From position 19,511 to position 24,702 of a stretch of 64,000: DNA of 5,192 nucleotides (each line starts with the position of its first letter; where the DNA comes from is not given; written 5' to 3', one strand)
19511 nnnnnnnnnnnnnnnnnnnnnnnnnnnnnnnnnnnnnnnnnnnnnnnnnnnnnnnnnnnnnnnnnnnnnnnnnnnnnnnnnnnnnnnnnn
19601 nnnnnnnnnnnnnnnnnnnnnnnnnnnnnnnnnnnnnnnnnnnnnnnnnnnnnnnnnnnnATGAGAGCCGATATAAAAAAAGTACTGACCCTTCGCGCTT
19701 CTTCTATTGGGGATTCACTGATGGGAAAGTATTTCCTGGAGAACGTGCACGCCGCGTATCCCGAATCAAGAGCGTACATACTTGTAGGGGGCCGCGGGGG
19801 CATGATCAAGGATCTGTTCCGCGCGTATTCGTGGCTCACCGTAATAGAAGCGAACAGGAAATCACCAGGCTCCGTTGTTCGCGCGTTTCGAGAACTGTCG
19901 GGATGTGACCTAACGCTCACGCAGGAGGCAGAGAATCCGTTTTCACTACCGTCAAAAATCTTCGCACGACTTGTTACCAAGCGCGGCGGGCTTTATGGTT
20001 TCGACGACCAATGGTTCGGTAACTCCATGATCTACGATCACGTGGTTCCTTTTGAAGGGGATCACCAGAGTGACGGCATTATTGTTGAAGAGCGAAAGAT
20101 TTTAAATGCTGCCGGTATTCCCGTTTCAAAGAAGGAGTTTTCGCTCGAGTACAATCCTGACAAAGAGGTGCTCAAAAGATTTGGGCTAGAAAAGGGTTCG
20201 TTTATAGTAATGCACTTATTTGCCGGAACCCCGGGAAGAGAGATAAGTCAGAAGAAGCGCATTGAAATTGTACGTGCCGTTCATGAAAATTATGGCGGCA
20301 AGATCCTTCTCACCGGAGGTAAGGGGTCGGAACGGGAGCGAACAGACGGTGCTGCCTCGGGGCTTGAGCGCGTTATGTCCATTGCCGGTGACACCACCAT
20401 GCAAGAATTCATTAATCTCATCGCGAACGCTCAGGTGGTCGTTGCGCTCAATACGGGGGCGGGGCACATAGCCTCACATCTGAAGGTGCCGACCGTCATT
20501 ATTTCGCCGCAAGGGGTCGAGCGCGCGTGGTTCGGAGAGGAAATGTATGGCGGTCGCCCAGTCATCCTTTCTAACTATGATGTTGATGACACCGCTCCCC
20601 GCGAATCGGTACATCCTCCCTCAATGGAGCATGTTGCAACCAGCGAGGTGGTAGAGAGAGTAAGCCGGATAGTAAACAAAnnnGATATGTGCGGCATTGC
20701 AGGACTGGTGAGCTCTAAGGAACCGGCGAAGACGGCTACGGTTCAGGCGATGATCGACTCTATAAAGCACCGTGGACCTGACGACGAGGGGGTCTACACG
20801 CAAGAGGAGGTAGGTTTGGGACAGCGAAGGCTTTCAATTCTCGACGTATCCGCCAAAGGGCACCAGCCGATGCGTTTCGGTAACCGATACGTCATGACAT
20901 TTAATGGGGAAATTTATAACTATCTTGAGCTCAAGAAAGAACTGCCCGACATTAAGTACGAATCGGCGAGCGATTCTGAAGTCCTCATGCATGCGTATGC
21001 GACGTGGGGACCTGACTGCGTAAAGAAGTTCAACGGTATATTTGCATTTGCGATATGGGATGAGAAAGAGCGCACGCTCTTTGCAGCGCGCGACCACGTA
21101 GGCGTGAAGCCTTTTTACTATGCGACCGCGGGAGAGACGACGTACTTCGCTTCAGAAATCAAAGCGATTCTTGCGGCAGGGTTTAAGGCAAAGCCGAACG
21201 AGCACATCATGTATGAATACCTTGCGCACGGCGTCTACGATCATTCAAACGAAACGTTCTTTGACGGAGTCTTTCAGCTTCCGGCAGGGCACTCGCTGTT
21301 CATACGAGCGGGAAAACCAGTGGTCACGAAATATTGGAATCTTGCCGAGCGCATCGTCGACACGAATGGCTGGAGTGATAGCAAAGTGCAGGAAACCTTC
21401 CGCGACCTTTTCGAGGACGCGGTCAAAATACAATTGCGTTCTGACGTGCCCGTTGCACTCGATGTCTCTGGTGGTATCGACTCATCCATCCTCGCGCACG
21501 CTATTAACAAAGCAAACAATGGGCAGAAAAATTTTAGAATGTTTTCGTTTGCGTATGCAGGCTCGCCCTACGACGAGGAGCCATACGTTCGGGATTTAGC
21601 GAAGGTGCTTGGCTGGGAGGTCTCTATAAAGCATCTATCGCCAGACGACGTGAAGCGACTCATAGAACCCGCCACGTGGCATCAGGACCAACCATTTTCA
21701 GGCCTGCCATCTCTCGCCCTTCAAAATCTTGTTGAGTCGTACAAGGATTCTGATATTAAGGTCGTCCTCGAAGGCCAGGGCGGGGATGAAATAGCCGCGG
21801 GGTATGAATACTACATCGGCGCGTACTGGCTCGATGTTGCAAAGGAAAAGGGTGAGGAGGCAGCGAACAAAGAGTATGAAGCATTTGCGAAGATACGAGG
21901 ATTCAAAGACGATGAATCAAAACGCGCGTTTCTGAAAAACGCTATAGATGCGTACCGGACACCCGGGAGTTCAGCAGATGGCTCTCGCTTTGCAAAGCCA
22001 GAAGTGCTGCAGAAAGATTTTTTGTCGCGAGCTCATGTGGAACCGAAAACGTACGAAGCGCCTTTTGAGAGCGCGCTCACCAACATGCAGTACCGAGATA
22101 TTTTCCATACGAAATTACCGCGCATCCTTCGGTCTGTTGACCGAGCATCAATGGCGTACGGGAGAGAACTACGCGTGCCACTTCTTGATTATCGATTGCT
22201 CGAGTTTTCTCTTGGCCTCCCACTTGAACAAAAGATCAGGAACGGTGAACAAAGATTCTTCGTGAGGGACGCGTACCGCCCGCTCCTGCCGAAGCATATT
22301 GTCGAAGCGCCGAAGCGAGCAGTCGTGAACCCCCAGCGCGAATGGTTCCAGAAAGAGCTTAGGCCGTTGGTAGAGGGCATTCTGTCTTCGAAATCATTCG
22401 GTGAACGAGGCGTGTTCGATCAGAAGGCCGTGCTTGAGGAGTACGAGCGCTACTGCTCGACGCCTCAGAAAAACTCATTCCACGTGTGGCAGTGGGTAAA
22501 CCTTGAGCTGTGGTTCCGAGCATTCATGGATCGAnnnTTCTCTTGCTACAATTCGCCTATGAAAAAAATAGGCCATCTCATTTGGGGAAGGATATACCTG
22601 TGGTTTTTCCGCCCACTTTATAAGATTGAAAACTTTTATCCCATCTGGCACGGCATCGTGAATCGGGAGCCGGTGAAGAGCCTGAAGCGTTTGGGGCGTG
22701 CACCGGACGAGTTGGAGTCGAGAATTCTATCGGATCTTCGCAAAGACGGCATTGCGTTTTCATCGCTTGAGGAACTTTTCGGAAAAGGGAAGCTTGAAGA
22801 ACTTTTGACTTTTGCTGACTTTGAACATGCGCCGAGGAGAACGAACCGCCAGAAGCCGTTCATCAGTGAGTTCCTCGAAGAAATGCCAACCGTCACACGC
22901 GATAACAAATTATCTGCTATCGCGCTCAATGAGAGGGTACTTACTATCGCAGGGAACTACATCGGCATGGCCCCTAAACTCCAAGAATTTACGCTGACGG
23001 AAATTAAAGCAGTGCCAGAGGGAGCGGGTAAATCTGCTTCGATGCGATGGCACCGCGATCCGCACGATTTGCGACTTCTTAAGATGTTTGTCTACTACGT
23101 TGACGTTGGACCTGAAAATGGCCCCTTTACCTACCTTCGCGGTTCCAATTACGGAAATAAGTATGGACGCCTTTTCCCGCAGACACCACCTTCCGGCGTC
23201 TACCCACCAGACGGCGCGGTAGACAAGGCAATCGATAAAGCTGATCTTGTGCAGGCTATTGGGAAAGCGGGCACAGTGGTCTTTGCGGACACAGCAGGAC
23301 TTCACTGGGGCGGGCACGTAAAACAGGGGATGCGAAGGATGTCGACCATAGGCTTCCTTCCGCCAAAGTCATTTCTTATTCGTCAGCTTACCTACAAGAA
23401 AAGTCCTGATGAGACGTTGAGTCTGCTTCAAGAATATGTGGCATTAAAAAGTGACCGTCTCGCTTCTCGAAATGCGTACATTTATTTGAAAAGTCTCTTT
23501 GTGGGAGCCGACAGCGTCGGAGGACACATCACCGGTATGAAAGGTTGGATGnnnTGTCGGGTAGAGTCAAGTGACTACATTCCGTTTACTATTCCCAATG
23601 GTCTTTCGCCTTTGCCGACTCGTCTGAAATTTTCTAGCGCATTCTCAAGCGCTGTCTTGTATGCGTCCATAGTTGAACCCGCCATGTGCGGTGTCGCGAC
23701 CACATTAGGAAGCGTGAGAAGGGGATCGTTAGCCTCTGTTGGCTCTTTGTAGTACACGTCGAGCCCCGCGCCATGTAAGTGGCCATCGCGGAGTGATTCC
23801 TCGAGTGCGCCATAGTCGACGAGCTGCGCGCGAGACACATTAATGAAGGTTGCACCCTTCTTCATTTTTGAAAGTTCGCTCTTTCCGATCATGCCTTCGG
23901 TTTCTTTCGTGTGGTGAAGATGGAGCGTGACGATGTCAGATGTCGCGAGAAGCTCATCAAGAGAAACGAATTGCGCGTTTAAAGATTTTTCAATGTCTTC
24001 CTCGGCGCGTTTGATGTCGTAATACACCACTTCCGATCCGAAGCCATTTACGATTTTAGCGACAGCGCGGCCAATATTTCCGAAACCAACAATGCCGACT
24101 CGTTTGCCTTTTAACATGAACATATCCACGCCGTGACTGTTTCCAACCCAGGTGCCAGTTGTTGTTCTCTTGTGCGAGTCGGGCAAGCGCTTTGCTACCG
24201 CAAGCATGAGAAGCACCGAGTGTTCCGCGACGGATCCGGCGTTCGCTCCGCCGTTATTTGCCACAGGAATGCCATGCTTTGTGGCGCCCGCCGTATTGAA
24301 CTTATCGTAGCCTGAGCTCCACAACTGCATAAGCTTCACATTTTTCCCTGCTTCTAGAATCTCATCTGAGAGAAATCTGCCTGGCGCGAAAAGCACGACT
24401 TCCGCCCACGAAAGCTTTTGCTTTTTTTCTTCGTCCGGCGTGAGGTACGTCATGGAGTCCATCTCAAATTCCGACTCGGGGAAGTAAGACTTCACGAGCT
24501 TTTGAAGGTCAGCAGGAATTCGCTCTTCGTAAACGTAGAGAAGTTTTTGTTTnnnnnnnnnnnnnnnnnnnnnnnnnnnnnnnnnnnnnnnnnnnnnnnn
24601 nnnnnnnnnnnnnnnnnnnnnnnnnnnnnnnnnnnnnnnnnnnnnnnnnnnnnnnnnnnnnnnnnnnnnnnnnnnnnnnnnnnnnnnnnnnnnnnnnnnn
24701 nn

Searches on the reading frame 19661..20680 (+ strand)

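Call 14: search_protein_families(library=pfam, proteins=[window:19661-20680:+], max_evalue=0.00001)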
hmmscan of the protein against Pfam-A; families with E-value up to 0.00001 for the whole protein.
window:19661-20680:+ (340 aa): 1 family
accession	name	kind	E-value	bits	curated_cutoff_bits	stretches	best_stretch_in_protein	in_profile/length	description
PF01075.23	Glyco_transf_9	-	5.4e-10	39.4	22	1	204-279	130-206/247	Glycosyltransferase family 9 (heptosyltransferase)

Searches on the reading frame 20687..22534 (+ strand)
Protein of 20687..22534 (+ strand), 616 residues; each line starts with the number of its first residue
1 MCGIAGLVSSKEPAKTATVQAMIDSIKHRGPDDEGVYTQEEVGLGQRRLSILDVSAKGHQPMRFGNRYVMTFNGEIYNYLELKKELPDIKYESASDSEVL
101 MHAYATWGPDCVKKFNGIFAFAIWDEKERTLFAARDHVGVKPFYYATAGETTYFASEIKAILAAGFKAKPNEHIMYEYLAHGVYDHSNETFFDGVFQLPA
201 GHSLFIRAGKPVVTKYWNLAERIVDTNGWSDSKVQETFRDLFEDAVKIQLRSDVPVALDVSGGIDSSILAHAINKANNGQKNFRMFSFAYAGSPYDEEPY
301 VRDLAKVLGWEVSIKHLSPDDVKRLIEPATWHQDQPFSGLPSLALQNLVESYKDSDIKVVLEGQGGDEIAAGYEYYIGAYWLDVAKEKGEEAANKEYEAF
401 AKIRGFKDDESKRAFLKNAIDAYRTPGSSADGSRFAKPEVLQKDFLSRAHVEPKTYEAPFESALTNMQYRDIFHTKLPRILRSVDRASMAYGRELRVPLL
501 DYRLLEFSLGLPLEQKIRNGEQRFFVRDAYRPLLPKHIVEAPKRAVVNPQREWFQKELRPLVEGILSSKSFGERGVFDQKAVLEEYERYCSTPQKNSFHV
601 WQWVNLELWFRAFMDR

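Call 14: search_protein_families(library=pfam, proteins=[window:20687-22534:+], max_evalue=0.00001)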
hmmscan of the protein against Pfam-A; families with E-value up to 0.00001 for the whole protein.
window:20687-22534:+ (616 aa): 4 families
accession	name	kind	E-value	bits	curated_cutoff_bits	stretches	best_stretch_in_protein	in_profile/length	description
PF00733.27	Asn_synthase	-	1.2e-73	249.3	21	1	238-611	2-354/354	Asparagine synthase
PF13537.11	GATase_7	-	2e-43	147.8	25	1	47-163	2-123/123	Glutamine amidotransferase domain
PF13522.11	GATase_6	-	1.5e-40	138.6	27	1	31-157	1-130/130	Glutamine amidotransferase domain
PF12481.13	DUF3700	-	5.8e-07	29.6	27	1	72-163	81-177/228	Aluminium induced protein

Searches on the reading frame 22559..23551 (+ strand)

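Call 15: search_protein_families(library=pfam, proteins=[window:22559-23551:+], max_evalue=0.00001)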
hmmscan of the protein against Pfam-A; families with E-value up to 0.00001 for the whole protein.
window:22559-23551:+ (331 aa): 1 family
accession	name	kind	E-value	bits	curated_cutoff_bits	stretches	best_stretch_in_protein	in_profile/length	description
PF05721.19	PhyH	-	7.8e-06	26.8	22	1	112-254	55-205/213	Phytanoyl-CoA dioxygenase (PhyH)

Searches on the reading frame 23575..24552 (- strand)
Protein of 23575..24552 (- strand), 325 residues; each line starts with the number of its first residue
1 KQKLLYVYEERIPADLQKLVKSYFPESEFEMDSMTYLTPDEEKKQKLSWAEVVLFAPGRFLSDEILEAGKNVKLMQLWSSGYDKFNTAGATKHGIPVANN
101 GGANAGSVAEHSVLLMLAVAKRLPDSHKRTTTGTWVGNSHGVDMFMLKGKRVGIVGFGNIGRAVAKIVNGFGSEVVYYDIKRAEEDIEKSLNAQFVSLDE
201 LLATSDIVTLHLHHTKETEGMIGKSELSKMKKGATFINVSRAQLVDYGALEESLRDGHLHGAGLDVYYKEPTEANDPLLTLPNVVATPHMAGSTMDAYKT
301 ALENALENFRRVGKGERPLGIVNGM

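Call 7: search_protein_families(library=ncbifam, proteins=[window:23575-24552:-], max_evalue=0.001)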
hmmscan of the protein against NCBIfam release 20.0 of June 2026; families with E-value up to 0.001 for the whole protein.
window:23575-24552:- (325 aa): 26 families (the best 25 are shown)
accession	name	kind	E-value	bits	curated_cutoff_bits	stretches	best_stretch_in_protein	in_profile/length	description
NF009714.1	PRK13243.1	equivalog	2.8e-62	211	455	1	62-323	58-323/332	glyoxylate reductase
TIGR01327.1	PGDH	equivalog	1.7e-59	202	454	1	23-321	15-309/525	phosphoglycerate dehydrogenase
NF008759.0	PRK11790.1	equivalog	1.6e-55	188.5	404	1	28-300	32-304/410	phosphoglycerate dehydrogenase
NF005069.0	PRK06487.1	equivalog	4.8e-52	177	448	1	41-315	40-313/320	2-hydroxyacid dehydrogenase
NF011938.0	PRK15409.1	equivalog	1.8e-51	175.1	492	1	10-310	9-306/324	glyoxylate/hydroxypyruvate reductase GhrB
NF005750.0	PRK07574.1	equivalog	2.2e-51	175.1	329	1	38-300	79-344/386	NAD-dependent formate dehydrogenase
NF006263.0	PRK08410.1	equivalog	8.4e-46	156.8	389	1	37-313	30-307/311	D-2-hydroxyacid dehydrogenase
NF041369.1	Dhydh_Halo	equivalog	2.5e-44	151.7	400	1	79-317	63-299/305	D-2-hydroxyacid dehydrogenase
NF005387.0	PRK06932.1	equivalog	2.8e-39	134.9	492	1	24-309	18-306/314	2-hydroxyacid dehydrogenase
NF005027.0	PRK06436.1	equivalog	2.8e-37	128.5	261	1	67-315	45-282/303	2-hydroxyacid dehydrogenase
NF000492.1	vanH_gen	exception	1e-36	126.6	540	1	67-308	60-306/312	D-lactate dehydrogenase VanH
NF001309.0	PRK00257.1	equivalog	7.2e-34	117.4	434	1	144-312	111-277/379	4-phosphoerythronate dehydrogenase PdxB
NF006374.0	PRK08605.1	subfamily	2.8e-32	112.1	356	1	60-308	56-317/332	D-lactate dehydrogenase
NF000371.1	vanH_Agroup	exception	7.4e-31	107.5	700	1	71-308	71-311/322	VanH-A/VanH-Pt family D-lactate dehydrogenase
NF000128.1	vanH-Sc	exception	3.2e-28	98.8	650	1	74-308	89-326/337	D-lactate dehydrogenase VanH-Sc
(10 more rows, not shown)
